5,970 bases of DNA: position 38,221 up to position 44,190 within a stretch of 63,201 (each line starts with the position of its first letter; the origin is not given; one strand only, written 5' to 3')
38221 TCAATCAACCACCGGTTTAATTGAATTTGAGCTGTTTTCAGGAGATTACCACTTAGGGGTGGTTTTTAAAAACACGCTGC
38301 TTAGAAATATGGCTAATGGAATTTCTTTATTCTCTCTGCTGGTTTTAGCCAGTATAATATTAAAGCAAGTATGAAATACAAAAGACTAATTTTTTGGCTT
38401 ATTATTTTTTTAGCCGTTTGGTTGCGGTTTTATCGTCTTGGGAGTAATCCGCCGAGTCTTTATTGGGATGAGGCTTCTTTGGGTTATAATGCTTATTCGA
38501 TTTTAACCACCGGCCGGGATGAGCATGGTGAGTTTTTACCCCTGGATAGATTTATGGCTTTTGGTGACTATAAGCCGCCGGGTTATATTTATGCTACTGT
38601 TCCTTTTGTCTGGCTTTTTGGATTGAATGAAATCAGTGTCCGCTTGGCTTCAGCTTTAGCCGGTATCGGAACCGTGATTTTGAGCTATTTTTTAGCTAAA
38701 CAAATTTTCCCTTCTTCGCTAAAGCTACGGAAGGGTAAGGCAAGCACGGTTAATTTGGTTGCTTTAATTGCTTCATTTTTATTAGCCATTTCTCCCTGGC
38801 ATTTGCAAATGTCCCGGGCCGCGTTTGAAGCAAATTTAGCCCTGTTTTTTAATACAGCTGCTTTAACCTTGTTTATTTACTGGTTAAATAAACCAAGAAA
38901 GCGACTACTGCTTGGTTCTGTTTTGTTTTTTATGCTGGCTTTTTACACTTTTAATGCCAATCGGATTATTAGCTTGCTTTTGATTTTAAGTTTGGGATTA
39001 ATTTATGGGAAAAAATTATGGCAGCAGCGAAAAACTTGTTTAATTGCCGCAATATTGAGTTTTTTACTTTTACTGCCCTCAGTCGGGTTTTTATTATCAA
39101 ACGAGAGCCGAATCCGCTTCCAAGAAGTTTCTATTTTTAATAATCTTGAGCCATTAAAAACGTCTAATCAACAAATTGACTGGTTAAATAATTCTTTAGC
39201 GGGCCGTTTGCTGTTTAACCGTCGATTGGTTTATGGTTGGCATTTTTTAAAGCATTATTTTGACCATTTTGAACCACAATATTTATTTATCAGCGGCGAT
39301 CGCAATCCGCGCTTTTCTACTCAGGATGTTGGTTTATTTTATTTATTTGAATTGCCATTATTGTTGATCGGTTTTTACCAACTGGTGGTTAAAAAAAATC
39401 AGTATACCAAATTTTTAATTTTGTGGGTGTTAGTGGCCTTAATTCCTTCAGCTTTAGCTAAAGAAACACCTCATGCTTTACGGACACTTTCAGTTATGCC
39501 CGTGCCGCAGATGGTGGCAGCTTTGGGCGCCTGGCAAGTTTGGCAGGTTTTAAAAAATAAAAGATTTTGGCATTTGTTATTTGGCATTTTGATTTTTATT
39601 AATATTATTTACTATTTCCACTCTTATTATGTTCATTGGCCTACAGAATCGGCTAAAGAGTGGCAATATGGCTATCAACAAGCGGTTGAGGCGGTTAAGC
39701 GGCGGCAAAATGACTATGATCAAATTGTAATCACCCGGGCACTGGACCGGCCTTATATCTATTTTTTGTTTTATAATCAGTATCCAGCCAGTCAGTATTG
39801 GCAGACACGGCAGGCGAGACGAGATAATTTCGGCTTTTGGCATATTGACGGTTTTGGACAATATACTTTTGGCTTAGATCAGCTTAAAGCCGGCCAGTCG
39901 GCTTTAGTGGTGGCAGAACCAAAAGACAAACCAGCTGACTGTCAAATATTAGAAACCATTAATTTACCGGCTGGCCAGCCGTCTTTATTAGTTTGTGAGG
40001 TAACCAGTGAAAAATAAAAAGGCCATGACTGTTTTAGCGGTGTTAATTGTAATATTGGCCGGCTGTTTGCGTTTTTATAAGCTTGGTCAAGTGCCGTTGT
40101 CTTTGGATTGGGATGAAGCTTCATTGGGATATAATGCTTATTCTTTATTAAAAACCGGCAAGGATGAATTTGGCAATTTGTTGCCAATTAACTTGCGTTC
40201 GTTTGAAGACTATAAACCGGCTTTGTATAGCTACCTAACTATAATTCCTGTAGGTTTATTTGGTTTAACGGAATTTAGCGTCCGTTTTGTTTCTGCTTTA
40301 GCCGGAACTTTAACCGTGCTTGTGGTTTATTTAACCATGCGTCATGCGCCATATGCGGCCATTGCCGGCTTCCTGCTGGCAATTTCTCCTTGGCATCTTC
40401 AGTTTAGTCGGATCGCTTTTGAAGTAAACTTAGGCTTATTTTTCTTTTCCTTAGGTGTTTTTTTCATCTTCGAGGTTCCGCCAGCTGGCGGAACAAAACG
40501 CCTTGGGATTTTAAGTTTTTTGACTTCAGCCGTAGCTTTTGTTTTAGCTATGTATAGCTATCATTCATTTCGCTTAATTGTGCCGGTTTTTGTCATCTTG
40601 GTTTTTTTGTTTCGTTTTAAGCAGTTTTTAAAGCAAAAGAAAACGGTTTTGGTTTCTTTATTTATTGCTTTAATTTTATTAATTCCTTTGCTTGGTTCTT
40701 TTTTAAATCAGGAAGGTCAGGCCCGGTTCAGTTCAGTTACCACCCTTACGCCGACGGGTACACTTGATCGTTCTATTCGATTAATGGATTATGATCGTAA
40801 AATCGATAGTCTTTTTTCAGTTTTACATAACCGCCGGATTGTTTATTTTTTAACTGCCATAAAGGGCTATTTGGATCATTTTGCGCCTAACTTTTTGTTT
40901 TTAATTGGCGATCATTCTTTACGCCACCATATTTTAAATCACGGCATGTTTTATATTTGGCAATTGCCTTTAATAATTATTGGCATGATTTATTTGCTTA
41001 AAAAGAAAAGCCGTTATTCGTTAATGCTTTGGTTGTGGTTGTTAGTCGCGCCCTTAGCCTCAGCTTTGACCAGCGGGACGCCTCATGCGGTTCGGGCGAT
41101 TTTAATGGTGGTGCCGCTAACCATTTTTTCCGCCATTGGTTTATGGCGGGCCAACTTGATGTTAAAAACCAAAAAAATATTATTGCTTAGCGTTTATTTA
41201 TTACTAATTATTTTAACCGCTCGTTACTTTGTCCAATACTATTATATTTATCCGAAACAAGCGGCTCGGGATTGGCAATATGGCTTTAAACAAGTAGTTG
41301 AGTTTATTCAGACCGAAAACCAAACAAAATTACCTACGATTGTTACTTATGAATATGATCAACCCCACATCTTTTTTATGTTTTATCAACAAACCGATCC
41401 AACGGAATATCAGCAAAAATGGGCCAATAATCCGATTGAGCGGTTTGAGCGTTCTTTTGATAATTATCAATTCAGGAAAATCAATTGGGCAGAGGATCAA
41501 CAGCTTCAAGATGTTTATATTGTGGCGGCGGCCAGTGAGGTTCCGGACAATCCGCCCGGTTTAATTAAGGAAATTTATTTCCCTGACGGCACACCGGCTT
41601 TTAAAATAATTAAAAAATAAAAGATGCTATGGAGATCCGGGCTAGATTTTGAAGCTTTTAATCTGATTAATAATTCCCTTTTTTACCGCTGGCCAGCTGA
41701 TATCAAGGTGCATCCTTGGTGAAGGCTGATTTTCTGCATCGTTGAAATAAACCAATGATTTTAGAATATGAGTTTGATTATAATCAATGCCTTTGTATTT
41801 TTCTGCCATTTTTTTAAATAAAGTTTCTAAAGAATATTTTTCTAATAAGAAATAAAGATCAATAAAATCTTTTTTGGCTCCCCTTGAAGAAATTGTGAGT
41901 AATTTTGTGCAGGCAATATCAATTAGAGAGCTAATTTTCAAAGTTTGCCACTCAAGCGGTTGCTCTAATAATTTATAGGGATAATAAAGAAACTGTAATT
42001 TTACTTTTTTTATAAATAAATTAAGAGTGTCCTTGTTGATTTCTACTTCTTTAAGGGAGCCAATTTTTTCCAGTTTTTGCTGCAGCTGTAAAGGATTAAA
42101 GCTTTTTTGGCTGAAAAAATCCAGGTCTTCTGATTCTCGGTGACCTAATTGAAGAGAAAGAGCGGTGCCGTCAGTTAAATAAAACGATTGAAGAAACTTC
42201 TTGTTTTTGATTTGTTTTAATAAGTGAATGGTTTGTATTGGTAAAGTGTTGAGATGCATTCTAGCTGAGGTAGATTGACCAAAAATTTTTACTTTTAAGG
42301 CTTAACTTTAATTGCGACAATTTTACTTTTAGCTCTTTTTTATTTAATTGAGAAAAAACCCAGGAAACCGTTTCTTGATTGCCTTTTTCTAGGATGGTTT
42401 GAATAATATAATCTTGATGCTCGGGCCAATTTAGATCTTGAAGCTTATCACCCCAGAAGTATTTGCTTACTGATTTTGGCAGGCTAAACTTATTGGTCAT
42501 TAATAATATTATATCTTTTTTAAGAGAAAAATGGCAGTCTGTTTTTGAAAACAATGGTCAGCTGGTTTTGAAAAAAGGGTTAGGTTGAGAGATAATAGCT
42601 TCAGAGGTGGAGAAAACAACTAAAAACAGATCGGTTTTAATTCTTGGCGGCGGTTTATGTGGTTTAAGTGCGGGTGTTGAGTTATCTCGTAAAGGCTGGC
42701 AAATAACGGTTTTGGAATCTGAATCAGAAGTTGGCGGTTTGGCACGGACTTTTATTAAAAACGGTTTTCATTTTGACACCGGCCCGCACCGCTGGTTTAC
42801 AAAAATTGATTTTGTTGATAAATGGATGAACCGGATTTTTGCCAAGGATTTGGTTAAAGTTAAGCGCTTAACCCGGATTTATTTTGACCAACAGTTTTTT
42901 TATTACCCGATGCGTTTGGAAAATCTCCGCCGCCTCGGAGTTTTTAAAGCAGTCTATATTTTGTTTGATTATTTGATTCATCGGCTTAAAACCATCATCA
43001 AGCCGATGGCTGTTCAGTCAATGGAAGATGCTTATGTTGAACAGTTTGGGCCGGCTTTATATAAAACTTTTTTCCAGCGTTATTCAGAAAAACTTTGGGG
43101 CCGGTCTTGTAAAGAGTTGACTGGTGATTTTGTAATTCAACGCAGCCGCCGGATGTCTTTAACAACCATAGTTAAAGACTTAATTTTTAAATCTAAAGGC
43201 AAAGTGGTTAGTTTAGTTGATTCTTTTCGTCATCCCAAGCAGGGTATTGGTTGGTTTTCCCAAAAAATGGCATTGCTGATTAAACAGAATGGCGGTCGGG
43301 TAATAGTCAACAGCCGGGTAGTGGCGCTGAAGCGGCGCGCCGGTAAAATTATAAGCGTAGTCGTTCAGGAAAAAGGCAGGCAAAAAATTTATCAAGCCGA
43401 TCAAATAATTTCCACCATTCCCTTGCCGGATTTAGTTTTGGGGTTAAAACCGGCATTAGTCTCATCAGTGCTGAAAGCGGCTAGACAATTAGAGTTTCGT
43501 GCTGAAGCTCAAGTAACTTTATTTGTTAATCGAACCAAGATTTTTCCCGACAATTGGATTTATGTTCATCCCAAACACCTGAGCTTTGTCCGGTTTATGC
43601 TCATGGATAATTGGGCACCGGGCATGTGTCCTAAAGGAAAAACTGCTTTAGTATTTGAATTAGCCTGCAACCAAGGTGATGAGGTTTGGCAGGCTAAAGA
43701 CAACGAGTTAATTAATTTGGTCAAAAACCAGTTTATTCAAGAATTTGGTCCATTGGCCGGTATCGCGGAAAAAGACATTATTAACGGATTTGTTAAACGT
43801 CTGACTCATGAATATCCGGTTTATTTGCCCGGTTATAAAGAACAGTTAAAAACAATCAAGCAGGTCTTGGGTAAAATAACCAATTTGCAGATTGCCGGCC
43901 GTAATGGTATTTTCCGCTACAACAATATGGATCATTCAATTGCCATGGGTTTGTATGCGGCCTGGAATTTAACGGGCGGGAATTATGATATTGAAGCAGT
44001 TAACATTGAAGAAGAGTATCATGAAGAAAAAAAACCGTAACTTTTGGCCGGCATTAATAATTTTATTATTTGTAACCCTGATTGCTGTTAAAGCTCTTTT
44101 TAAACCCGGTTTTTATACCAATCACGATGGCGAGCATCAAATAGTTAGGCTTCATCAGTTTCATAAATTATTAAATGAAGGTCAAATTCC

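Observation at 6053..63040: About 57 kb glycosylation super-locus with roughly 20 GT-C-like polytopic proteins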

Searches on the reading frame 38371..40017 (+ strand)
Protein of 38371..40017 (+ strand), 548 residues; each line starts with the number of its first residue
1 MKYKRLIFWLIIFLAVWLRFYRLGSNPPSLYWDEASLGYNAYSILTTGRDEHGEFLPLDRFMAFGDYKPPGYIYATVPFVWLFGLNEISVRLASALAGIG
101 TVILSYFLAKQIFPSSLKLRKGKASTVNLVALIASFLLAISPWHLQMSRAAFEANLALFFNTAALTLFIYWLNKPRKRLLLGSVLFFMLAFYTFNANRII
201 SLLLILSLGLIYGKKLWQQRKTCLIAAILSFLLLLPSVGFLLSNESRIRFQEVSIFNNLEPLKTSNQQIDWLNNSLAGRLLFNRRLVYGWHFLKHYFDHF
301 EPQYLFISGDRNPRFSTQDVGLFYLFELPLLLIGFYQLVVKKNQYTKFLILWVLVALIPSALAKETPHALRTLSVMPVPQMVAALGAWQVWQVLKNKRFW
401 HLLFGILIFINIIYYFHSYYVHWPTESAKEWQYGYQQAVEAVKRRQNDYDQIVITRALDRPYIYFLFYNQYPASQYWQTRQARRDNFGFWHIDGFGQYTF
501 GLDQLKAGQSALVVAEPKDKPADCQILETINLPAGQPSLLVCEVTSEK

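Call 5: search_protein_families(library=pfam, proteins=[window:38371-40017:+], max_evalue=0.01)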
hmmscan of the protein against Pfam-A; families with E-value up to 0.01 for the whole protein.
window:38371-40017:+ (548 aa): 2 families
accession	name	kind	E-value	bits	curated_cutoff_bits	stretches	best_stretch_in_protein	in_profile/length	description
PF02366.24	PMT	-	3.8e-09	36.9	22.7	1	10-242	2-235/245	Dolichyl-phosphate-mannose-protein mannosyltransferase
PF13231.12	PMT_2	-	0.00082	20.1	26.1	1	68-238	2-158/160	Dolichyl-phosphate-mannose-protein mannosyltransferase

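Call 11: find_encoding_contigs(protein=window:38371-40017:+, flank=10000, max_places=6)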
Protein window:38371-40017:+ (548 aa): 5 contigs read that carry it; 2 places shown.
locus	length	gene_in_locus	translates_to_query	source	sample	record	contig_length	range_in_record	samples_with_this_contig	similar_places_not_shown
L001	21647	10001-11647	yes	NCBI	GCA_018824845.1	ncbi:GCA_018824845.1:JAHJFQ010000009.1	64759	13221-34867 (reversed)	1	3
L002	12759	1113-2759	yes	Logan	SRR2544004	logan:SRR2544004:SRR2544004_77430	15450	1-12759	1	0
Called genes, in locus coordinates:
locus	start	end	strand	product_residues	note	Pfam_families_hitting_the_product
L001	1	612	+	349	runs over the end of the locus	PF00534:Glycos_transf_1, PF13692:Glyco_trans_1_4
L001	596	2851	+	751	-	PF09586:YfhO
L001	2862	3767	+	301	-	PF00535:Glycos_transf_2, PF10111:Glyco_tranf_2_2 (weak), PF13641:Glyco_tranf_2_3, PF13632:Glyco_trans_2_3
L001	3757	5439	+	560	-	PF13231:PMT_2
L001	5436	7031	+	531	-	PF13231:PMT_2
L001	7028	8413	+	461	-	PF13231:PMT_2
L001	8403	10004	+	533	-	PF10131:PTPS_related, PF13231:PMT_2 (weak)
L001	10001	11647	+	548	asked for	PF02366:PMT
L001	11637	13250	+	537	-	PF13231:PMT_2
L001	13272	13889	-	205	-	PF08843:AbiEii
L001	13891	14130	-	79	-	PF21956:DUF6922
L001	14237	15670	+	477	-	PF00890:FAD_binding_2 (faint), PF01266:DAO (weak), PF12831:FAD_oxidored (faint), PF13450:NAD_binding_8, PF01593:Amino_oxidase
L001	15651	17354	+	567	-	PF10131:PTPS_related (faint)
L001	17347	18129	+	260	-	PF00535:Glycos_transf_2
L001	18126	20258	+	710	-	PF00535:Glycos_transf_2, PF09852:DUF2079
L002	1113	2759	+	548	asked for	PF02366:PMT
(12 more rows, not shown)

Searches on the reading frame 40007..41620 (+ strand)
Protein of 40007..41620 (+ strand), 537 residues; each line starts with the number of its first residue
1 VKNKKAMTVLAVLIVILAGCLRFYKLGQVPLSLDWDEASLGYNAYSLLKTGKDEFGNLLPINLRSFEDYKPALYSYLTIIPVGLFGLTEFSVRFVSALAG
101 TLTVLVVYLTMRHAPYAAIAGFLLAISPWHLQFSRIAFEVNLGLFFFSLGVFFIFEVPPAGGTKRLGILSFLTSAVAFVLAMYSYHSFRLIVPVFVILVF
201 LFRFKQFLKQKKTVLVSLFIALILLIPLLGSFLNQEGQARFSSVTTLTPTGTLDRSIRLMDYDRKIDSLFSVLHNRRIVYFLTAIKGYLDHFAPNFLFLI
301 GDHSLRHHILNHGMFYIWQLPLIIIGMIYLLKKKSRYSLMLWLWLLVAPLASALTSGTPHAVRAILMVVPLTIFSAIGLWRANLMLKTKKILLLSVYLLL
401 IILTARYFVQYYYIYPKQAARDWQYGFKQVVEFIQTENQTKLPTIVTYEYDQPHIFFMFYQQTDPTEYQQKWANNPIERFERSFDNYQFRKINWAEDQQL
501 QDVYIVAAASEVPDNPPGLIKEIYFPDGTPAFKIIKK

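Call 5: search_protein_families(library=pfam, proteins=[window:40007-41620:+], max_evalue=0.01)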
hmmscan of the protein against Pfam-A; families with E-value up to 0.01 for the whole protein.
window:40007-41620:+ (537 aa): 2 families
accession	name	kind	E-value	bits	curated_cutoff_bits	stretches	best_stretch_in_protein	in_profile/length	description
PF13231.12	PMT_2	-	1.1e-08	36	26.1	1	70-229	2-158/160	Dolichyl-phosphate-mannose-protein mannosyltransferase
PF24008.1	DUF7322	-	0.0033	17.4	27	1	132-186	10-60/61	Domain of unknown function (DUF7322)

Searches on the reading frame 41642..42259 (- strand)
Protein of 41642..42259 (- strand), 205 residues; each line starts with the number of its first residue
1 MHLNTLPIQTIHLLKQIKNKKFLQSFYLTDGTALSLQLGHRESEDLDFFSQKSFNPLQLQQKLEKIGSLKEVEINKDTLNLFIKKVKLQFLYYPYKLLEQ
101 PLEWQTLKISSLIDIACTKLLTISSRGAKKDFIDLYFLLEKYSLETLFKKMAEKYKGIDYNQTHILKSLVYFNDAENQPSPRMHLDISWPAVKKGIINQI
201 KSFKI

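Call 5: search_protein_families(library=pfam, proteins=[window:41642-42259:-], max_evalue=0.01)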
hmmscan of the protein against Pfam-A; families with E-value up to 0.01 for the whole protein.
window:41642-42259:- (205 aa): 1 family
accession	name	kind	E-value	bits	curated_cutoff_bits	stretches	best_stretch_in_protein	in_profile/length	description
PF08843.17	AbiEii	-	5.5e-15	56.4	22.5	1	13-182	2-213/238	Nucleotidyl transferase AbiEii toxin, Type IV TA system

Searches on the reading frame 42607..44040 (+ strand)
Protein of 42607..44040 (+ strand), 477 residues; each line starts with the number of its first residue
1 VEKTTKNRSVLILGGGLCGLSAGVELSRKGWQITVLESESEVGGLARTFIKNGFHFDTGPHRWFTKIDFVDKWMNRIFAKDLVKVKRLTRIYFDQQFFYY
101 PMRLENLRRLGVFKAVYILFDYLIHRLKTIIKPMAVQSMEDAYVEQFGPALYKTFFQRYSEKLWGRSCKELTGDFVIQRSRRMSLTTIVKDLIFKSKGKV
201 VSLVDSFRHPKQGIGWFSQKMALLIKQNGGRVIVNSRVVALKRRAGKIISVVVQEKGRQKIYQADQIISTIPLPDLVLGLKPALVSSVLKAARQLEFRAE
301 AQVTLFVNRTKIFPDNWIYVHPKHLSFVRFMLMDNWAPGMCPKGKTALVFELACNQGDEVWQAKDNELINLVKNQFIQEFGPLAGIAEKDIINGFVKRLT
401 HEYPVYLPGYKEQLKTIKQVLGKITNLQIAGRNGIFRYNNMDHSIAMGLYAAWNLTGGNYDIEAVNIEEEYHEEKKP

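Call 5: search_protein_families(library=pfam, proteins=[window:42607-44040:+], max_evalue=0.01)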
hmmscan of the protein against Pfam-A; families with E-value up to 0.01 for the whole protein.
window:42607-44040:+ (477 aa): 10 families
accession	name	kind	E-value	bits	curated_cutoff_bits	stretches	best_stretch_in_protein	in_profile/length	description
PF01593.30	Amino_oxidase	-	1.3e-22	81.2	19.8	1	17-381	1-366/443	Flavin containing amine oxidoreductase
PF13450.12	NAD_binding_8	-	1.2e-12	48.4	21.9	1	12-65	1-54/68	NAD(P)-binding Rossmann-like domain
PF01266.30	DAO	-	1.8e-09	38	27.9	1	10-43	2-35/353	FAD dependent oxidoreductase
PF12831.13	FAD_oxidored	-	1.4e-06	28.3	27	1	10-46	2-38/416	FAD dependent oxidoreductase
PF00890.30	FAD_binding_2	-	2.2e-05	24.3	20.4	1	10-44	2-36/414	FAD binding domain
PF01494.25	FAD_binding_3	-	0.00013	21.7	22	1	9-41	3-35/349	FAD binding domain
PF00070.33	Pyr_redox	-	0.00019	22.3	22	0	9-43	1-35/82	Pyridine nucleotide-disulphide oxidoreductase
PF07992.20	Pyr_redox_2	-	0.0009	19.2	26.1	0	8-42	143-177/291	Pyridine nucleotide-disulphide oxidoreductase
PF13738.12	Pyr_redox_3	-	0.0011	18.7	30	1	11-58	1-48/305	Pyridine nucleotide-disulphide oxidoreductase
PF01946.23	Thi4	-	0.0016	18.1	26.2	1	9-44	19-55/235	Thi4 family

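Call 41: search_protein_families(library=ncbifam, proteins=[window:42607-44040:+], max_evalue=0.00001)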
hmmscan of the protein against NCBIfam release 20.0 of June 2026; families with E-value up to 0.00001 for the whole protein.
window:42607-44040:+ (477 aa): 22 families
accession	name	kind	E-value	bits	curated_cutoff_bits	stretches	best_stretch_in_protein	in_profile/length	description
NF005548.0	PRK07208.1-4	equivalog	1.4e-127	426.2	389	1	7-476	3-472/488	hypothetical protein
NF005545.0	PRK07208.1-1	equivalog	5.7e-95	318.6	451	1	3-474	3-482/504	hypothetical protein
NF005546.0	PRK07208.1-2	equivalog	3.1e-92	309.8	418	2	84-476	113-526/527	hypothetical protein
NF005547.0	PRK07208.1-3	equivalog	5.1e-83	279.4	380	1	6-473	3-459/465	hypothetical protein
NF005549.0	PRK07208.1-5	equivalog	5.9e-66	223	587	2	80-475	110-534/534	hypothetical protein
NF005560.0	PRK07233.1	equivalog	2.5e-25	89.2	252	1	10-452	3-425/435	hypothetical protein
TIGR03467.1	HpnE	equivalog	2e-16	60.3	283.05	1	10-94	1-86/430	hydroxysqualene dehydroxylase HpnE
NF058655.1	CrtID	equivalog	2.4e-16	59.7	640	1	10-88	1-80/478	bifunctional phytoene desaturase/3,4-desaturase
TIGR02733.1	desat_CrtD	equivalog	5.7e-15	55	549.7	1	8-59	2-53/492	C-3',4' desaturase CrtD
TIGR02734.1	crtI_fam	subfamily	5.9e-15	54.9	238.1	1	11-68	2-58/504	phytoene desaturase family protein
TIGR00031.1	UDP-GALP_mutase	equivalog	2.9e-14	52.8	303.75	1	10-179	4-174/378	UDP-galactopyranose mutase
NF045637.1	carotdesatCrtDProt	equivalog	2.7e-11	42.7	580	1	10-61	1-52/485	1-hydroxycarotenoid 3,4-desaturase CrtD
NF008845.0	PRK11883.1-5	equivalog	1.5e-10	40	560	1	5-77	2-80/468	protoporphyrinogen oxidase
TIGR00562.1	proto_IX_ox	equivalog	4.9e-10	38.6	97.85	1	8-62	3-59/470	protoporphyrinogen oxidase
NF008841.0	PRK11883.1-1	equivalog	4.5e-09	35.7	517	0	232-431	236-425/453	protoporphyrinogen oxidase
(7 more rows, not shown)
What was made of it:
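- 42607..44040 (+): UDP-galactopyranose-mutase-like flavoenzyme. NCBIfam PRK07208.1-4 426 bits, above the 389 cut-off (call 41).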

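Call 69: search_solved_structures(query=window:42607-44040:+, max_evalue=0.001)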
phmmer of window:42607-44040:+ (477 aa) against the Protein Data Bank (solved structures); distinct sequences matched with E-value up to 0.001: 65 (the best 60 are shown).
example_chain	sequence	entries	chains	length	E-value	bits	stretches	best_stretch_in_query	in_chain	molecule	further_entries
4u8l_A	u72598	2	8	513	9.7e-13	50.8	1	9-462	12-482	UDP-galactopyranose mutase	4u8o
4dsg_A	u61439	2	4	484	2e-12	49.8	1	9-454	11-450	UDP-galactopyranose mutase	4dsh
3ute_A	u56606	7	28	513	2.1e-12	49.7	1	9-462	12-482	UDP-galactopyranose mutase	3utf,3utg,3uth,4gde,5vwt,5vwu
4u8k_A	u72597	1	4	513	2.8e-12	49.3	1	9-462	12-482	UDP-galactopyranose mutase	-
4u8m_A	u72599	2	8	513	2e-11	46.4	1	9-462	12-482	UDP-galactopyranose mutase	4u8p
4u8j_A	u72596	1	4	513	2.6e-11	46.1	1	9-462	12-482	UDP-galactopyranose mutase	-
4u8i_A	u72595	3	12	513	2.6e-11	46.1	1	9-462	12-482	UDP-galactopyranose mutase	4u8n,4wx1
3uka_A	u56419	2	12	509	3e-11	45.9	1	9-462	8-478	UDP-galactopyranose mutase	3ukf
3ukl_A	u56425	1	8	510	3e-11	45.9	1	9-462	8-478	UDP-galactopyranose mutase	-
3ukh_A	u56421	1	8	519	3.2e-11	45.8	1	9-462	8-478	UDP-galactopyranose mutase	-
5hhf_A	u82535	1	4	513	5e-11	45.1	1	9-462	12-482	UDP-galactopyranose mutase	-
3ukq_A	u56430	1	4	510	6.6e-11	44.7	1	9-462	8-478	UDP-galactopyranose mutase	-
3ukk_A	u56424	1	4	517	7.5e-11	44.6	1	9-462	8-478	UDP-galactopyranose mutase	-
3ukp_A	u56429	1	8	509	1.2e-10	43.9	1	9-462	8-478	UDP-galactopyranose mutase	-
3gf4_A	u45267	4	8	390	4.7e-10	41.9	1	6-175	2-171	UDP-galactopyranose mutase | Probable UDP-galactopyranose mutase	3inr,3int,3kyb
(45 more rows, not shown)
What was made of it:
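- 42607..44040 (+): Full-length PDB sequence hits to eukaryotic-type UGM, E 1e-12 (call 69).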
